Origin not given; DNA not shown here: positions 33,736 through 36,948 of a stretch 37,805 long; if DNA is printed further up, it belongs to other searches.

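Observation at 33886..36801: Two complete PilB/GspE secretion ATPases fused into one polypeptide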

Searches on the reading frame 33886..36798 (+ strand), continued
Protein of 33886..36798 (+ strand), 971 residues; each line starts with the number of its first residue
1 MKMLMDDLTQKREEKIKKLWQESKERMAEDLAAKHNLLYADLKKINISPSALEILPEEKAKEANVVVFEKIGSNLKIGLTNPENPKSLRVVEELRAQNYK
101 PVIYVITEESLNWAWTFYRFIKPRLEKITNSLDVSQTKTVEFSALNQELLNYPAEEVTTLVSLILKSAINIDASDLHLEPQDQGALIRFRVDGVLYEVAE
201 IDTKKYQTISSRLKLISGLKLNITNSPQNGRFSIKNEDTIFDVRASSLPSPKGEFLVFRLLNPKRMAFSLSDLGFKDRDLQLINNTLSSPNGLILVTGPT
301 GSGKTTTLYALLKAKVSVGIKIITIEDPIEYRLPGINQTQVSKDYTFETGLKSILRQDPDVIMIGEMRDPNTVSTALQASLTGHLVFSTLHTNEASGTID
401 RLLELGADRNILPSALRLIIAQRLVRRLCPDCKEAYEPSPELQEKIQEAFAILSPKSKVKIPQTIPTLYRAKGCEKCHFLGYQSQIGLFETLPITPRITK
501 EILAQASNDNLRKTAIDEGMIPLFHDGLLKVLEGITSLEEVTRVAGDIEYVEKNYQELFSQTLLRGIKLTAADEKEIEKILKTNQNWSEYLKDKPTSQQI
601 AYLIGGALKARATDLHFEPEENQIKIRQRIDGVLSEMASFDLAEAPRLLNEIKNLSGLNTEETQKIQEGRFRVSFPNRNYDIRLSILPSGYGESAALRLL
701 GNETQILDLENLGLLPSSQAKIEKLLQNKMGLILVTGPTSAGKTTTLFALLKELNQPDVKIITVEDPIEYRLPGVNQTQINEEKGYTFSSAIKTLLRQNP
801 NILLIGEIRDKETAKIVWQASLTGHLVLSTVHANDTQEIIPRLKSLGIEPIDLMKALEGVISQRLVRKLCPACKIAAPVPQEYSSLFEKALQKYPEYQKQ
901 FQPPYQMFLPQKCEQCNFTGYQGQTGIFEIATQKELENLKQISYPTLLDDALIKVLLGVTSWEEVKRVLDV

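Call 19: find_encoding_contigs(protein=P0007, flank=10000, max_places=2)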
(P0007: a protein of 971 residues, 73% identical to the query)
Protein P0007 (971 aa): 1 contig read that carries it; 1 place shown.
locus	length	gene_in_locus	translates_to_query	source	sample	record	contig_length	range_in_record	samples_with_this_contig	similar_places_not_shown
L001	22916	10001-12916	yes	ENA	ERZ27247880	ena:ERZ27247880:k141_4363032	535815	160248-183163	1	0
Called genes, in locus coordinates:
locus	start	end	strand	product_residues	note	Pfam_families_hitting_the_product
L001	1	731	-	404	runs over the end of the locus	PF03222:Trp_Tyr_perm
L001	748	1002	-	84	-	-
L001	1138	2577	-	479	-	PF01139:RtcB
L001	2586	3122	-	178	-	PF01951:Archease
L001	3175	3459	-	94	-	PF01649:Ribosomal_S20p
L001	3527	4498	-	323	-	PF21694:DNA_pol3_delta_C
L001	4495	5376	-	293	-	PF01149:Fapy_DNA_glyco, PF05833:NFACT_N (weak), PF06831:H2TH, PF00416:Ribosomal_S13 (weak), PF06827:zf-FPG_IleRS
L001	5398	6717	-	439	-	PF00989:PAS, PF00512:HisKA, PF02518:HATPase_c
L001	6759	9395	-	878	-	PF02739:5_3_exonuc_N, PF01367:5_3_exonuc, PF00476:DNA_pol_A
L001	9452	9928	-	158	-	PF02367:TsaE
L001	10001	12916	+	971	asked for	PF01637:ATPase_2 (faint), PF05157:MshEN (weak), PF13173:AAA_14 (faint), PF00437:T2SSE, PF03215:Rad17 (faint), PF13604:AAA_30 (faint), PF13191:AAA_16 (faint), PF00437:T2SSE, +4 more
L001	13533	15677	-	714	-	PF00107:ADH_zinc_N, PF01408:GFO_IDH_MocA, PF22725:GFO_IDH_MocA_C3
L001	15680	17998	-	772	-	PF13181:TPR_8 (faint), PF04932:Wzy_C, PF13428:TPR_14 (faint), PF14559:TPR_19 (faint), PF13431:TPR_17 (faint), PF07719:TPR_2 (faint), PF13414:TPR_11 (faint), PF21033:RMD1-3 (faint), +1 more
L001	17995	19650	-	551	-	PF01471:PG_binding_1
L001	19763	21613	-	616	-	PF01471:PG_binding_1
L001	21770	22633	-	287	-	PF18915:DUF5667 (weak)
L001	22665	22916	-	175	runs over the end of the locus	PF04542:Sigma70_r2, PF08281:Sigma70_r4_2, PF04545:Sigma70_r4 (weak)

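Call 20: find_encoding_contigs(protein=P0118, flank=10000, max_places=2)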
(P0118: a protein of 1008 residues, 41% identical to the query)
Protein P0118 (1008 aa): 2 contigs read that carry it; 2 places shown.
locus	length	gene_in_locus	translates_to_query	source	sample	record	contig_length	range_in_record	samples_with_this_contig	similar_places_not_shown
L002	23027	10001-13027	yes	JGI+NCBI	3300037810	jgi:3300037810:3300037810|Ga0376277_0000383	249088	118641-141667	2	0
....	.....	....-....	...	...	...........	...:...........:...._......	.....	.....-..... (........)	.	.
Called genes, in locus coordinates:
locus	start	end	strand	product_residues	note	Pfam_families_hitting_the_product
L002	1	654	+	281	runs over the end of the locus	PF01370:Epimerase, PF04321:RmlD_sub_bind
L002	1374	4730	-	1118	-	PF16586:DUF5060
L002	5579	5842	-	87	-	-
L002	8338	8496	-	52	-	-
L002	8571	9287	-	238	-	PF01746:tRNA_m1G_MT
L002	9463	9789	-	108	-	PF13083:KH_KhpA-B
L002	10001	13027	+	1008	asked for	PF01935:DUF87 (faint), PF00004:AAA (faint), PF01637:ATPase_2 (faint), PF00437:T2SSE, PF00005:ABC_tran (faint), PF02492:cobW (faint), PF04851:ResIII (faint), PF00437:T2SSE, +8 more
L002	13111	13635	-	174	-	PF03412:Peptidase_C39, PF11814:DUF3335 (faint), PF13529:Peptidase_C39_2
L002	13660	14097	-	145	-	PF02367:TsaE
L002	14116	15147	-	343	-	PF00814:TsaD, PF22521:HypF_C_2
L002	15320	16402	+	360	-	PF13200:DUF4015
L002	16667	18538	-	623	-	PF12229:PG_binding_4 (faint), PF04294:VanW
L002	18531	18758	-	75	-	-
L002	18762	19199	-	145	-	PF00011:HSP20, PF17886:ArsA_HSP20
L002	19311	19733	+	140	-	PF04519:Bactofilin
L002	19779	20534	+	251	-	PF00781:DAGK_cat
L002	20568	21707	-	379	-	PF00712:DNA_pol3_beta, PF02767:DNA_pol3_beta_2, PF02768:DNA_pol3_beta_3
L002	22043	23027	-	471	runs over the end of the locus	PF11638:DnaA_N, PF01695:IstB_IS21, PF00308:Bac_DnaA, PF01637:ATPase_2 (weak), PF00004:AAA (weak), PF08299:Bac_DnaA_C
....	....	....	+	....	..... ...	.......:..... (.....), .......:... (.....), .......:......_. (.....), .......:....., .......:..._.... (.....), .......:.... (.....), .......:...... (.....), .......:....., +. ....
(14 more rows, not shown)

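Call 21: find_encoding_contigs(protein=P0114, flank=10000, max_places=2)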
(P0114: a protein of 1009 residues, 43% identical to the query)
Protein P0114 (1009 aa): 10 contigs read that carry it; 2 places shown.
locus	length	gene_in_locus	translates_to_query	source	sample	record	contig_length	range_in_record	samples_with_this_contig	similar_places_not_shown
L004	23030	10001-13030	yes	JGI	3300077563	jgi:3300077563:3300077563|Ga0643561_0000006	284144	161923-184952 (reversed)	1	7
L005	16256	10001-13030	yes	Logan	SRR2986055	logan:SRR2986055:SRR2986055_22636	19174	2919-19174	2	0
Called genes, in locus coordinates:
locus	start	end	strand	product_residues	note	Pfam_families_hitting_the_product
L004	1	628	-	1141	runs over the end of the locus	PF00133:tRNA-synt_1, PF09334:tRNA-synt_1g (faint), PF00300:His_Phos_1, PF00133:tRNA-synt_1, PF08264:Anticodon_1, PF19302:DUF5915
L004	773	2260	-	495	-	PF03485:Arg_tRNA_synt_N, PF00750:tRNA-synt_1d, PF09334:tRNA-synt_1g (faint), PF05746:DALR_1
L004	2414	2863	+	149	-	PF01668:SmpB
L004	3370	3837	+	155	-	PF05198:IF3_N, PF00707:IF3_C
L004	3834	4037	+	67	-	PF01632:Ribosomal_L35p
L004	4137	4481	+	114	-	PF00453:Ribosomal_L20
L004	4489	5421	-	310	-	PF06144:DNA_pol3_delta (weak), PF21694:DNA_pol3_delta_C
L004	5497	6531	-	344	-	PF11258:DUF3048, PF17479:DUF3048_C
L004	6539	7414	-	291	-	PF02739:5_3_exonuc_N, PF01367:5_3_exonuc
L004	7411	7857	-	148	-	PF02367:TsaE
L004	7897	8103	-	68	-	-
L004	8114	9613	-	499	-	PF00570:HRDC, PF13742:tRNA_anti_2, PF02601:Exonuc_VII_L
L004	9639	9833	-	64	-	-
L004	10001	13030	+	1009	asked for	PF05157:MshEN (weak), PF13173:AAA_14 (faint), PF13401:AAA_22 (faint), PF01637:ATPase_2 (faint), PF20720:nSTAND3 (faint), PF00437:T2SSE, PF13191:AAA_16 (faint), PF00437:T2SSE, +2 more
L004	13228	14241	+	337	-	PF05496:RuvB_N, PF06068:TIP49 (faint), PF00004:AAA, PF07728:AAA_5 (weak), PF17864:AAA_lid_4, PF05491:WHD_RuvB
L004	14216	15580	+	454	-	PF12836:HHH_3, PF00633:HHH, PF18911:PKD_4, PF00801:PKD, PF00932:LTD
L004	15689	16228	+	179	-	PF20772:TACO1_YebC_N, PF01709:Transcrip_reg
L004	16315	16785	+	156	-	PF02075:RuvC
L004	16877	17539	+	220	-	PF14402:7TM_transglut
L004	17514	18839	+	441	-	PF02655:ATP-grasp_3 (faint), PF14397:ATPgrasp_ST, PF08443:RimK (faint), PF14398:ATPgrasp_YheCD (faint), PF05618:RimB-like (faint)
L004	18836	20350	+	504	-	PF02222:ATP-grasp (faint), PF02655:ATP-grasp_3, PF02786:CPSase_L_D2 (faint)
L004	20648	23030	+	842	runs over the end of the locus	PF00912:Transgly, PF00905:Transpeptidase, PF17957:Big_7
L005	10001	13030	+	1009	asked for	PF05157:MshEN (weak), PF13173:AAA_14 (faint), PF13401:AAA_22 (faint), PF01637:ATPase_2 (faint), PF20720:nSTAND3 (faint), PF00437:T2SSE, PF13191:AAA_16 (faint), PF00437:T2SSE, +2 more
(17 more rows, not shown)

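Call 26: find_related_loci(query=window:33886-36798:+, collection=genome_contigs, flank=10000)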
Query window:33886-36798:+ (971 aa) in genome_contigs; peptide patterns used: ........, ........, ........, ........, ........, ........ (x = any residue, [..] = any of these).
67 stretches matched a pattern; 9 encode a relative of the query (tblastn E <= 1e-3); 9 distinct loci.
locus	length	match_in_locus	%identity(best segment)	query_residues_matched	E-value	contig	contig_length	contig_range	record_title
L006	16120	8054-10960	73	3-971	0e+0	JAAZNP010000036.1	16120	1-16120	MAG: Parcubacteria group bacterium isolate AS27yjCOA_186 95050_AS27, whole genome shotgun sequence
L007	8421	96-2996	73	5-971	0e+0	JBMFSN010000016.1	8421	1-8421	MAG: Minisyncoccia bacterium isolate KM4345-26 NODE_16_length_8421_cov_9.407239, whole genome shotgun sequence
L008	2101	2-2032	61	161-969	0e+0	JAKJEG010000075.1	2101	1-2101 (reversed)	MAG: Patescibacteria group bacterium isolate UR.bin241 UR_contig_199563, whole genome shotgun sequence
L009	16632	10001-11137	43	157-965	2e-94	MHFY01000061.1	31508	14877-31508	MAG: Omnitrophica WOR_2 bacterium GWA2_47_8 gwa2_scaffold_2100, whole genome shotgun sequence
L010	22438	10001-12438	37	28-965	1e-90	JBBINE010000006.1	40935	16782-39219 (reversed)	MAG: bacterium isolate TCF170221_bin_249 NODE_1155_length_40935_cov_5.963699, whole genome shotgun sequence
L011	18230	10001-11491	36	41-967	7e-84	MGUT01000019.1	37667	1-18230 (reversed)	MAG: Elusimicrobia bacterium RIFCSPLOWO2_01_FULL_64_13 rifcsplowo2_01_scaffold_15609, whole genome shotgun sequence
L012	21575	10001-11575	34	14-969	5e-71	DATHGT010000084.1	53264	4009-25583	MAG TPA_asm: Candidatus Acidoferrum sp. isolate SMAG_U12481 k141_227688, whole genome shotgun sequence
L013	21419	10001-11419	34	47-969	9e-71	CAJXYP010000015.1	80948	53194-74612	MAG TPA_asm: uncultured Cellvibrionales bacterium isolate SRR5620817_bin.63_MetaBAT_v2.12.1_MAG genome assembly, contig:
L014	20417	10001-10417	27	294-863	1e-6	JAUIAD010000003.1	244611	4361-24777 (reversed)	MAG: Gammaproteobacteria bacterium isolate 5_bin.3 NODE_65_length_244611_cov_6.798445, whole genome shotgun sequence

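Call 40: list_cluster_members(proteins=[P0080, P0084, P0121, P0122, P0125, P0128, P0130, P0131, P0134, P0136])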
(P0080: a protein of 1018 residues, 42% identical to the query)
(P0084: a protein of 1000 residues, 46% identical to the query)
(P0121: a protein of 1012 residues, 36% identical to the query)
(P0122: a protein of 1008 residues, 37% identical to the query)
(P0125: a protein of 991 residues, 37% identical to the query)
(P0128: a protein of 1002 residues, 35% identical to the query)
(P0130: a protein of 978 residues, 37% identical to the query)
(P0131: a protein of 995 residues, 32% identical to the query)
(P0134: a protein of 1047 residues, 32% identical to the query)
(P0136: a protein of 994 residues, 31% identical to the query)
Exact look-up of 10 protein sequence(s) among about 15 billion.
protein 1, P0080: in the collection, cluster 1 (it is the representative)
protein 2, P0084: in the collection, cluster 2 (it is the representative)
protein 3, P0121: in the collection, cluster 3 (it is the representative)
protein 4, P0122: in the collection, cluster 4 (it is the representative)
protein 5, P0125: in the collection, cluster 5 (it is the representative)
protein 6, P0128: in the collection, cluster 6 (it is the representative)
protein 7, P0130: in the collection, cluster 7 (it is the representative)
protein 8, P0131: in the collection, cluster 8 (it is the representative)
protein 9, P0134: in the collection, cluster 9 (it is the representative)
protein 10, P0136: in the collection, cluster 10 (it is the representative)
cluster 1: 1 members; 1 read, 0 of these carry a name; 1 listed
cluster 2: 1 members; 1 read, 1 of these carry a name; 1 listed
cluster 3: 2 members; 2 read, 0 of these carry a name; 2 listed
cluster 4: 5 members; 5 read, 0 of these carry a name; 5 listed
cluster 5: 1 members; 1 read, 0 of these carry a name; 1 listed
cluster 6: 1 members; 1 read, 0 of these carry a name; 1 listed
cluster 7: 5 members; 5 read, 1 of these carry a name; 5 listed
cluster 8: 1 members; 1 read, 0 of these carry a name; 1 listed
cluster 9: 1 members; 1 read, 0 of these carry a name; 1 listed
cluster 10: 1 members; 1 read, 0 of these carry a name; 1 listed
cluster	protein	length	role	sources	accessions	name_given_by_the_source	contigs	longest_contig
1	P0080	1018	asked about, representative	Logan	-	-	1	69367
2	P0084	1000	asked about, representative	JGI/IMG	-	type II secretory ATPase GspE/PulE/Tfp pilus assembly ATPase PilB-like protein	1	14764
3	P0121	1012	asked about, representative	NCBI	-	-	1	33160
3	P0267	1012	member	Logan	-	-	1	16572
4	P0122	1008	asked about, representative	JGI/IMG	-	-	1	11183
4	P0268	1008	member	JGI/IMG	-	-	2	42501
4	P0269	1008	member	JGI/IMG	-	-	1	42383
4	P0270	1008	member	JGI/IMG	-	-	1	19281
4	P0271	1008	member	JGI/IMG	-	-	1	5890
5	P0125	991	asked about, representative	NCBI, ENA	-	-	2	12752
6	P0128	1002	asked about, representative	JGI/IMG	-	-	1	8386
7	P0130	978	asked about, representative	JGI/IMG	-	-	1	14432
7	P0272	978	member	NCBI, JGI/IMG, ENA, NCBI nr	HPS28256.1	MAG TPA: ATPase, T2SS/T4P/T4SS family [Candidatus Paceibacterota bacterium] | ATPase, T2SS/T4P/T4SS family [Candidatus Paceibacterota bacterium]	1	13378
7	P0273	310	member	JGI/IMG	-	-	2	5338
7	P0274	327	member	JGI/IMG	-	-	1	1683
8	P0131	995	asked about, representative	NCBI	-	-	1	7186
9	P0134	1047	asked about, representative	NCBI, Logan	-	-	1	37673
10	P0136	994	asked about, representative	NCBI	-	-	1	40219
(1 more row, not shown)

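Call 43: find_encoding_contigs(protein=P0099, flank=10000, max_places=1)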
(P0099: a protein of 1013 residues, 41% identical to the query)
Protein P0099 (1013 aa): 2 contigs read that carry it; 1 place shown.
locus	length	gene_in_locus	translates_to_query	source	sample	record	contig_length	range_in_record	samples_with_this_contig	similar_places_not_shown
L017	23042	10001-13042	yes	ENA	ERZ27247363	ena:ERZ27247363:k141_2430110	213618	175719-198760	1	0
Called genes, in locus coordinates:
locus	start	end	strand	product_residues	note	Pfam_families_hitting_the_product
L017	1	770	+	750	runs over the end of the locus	PF03477:ATP-cone, PF17975:RNR_Alpha, PF21995:RNR-II_ins_dom (weak)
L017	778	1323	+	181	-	PF01923:Cob_adeno_trans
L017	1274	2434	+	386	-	PF01180:DHO_dh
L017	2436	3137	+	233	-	PF08713:DNA_alkylation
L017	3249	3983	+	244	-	PF02535:Zip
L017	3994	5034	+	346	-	PF13528:Glyco_trans_1_3, PF04101:Glyco_tran_28_C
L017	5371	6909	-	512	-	PF07963:N_methyl, PF09603:Fib_succ_major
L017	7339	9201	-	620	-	PF12229:PG_binding_4, PF04294:VanW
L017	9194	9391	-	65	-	-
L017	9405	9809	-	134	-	PF17886:ArsA_HSP20 (weak), PF00011:HSP20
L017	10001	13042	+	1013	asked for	PF13173:AAA_14 (faint), PF01935:DUF87 (faint), PF00437:T2SSE, PF00004:AAA (faint), PF00005:ABC_tran (faint), PF01637:ATPase_2 (faint), PF25199:nSTAND_NTPase5 (weak), PF00437:T2SSE, +11 more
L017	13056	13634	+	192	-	PF00149:Metallophos (weak), PF12850:Metallophos_2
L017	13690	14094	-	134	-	-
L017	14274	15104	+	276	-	-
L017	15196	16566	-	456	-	-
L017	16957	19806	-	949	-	PF02463:SMC_N (faint), PF03193:RsgA_GTPase (faint), PF13191:AAA_16 (faint), PF13476:AAA_23 (faint), PF13481:AAA_25 (faint), PF13555:AAA_29 (faint), PF17760:UvrA_inter, PF17755:UvrA_DNA-bind, +5 more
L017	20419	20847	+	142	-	-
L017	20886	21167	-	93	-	PF00216:Bac_DNA_binding, PF18291:HU-HIG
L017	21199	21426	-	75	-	PF03840:SecG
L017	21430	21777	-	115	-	PF00453:Ribosomal_L20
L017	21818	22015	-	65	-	PF01632:Ribosomal_L35p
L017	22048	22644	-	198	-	PF05198:IF3_N, PF00707:IF3_C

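Call 73: find_encoding_contigs(protein=P0061, flank=10000, max_places=1)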
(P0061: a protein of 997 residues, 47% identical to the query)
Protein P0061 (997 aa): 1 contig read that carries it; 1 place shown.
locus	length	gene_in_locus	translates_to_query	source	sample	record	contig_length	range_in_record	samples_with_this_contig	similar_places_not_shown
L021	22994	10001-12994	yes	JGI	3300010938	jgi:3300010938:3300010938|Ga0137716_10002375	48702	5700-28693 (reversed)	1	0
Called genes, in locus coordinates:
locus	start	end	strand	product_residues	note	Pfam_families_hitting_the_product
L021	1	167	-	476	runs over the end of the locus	PF00478:IMPDH, PF00571:CBS, PF00977:His_biosynth (faint), PF01070:FMN_dh, PF03060:NMO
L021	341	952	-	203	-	-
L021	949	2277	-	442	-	PF04932:Wzy_C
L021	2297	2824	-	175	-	-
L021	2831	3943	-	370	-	PF01490:Aa_trans, PF03222:Trp_Tyr_perm (weak)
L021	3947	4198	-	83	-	PF16325:Peptidase_U32_C (weak)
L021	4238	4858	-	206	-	PF18306:LDcluster4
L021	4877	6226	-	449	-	PF00753:Lactamase_B, PF23023:Anti-Pycsar_Apyc1 (weak), PF12706:Lactamase_B_2, PF16661:Lactamase_B_6, PF10996:Beta-Casp, PF07521:RMMBL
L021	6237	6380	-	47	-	-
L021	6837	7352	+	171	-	PF00293:NUDIX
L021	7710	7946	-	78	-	-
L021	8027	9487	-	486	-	PF01139:RtcB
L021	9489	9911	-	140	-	PF01951:Archease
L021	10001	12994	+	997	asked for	PF05157:MshEN, PF01637:ATPase_2 (faint), PF00437:T2SSE, PF13191:AAA_16 (faint), PF20720:nSTAND3 (faint), PF25199:nSTAND_NTPase5 (faint), PF13173:AAA_14 (faint), PF00437:T2SSE, +2 more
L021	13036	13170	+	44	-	-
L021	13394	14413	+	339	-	PF06068:TIP49 (faint), PF05496:RuvB_N, PF13191:AAA_16 (faint), PF00004:AAA, PF07728:AAA_5, PF17864:AAA_lid_4, PF05491:WHD_RuvB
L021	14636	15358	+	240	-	PF20772:TACO1_YebC_N, PF01709:Transcrip_reg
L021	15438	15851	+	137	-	PF02075:RuvC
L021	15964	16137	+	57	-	-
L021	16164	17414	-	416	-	PF22421:SYY_C-terminal (faint), PF00579:tRNA-synt_1b, PF01479:S4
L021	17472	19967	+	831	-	PF00912:Transgly, PF00905:Transpeptidase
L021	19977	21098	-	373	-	PF00712:DNA_pol3_beta, PF02767:DNA_pol3_beta_2, PF02768:DNA_pol3_beta_3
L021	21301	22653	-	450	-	PF11638:DnaA_N, PF00308:Bac_DnaA, PF00004:AAA (weak), PF08299:Bac_DnaA_C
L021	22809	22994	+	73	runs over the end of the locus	-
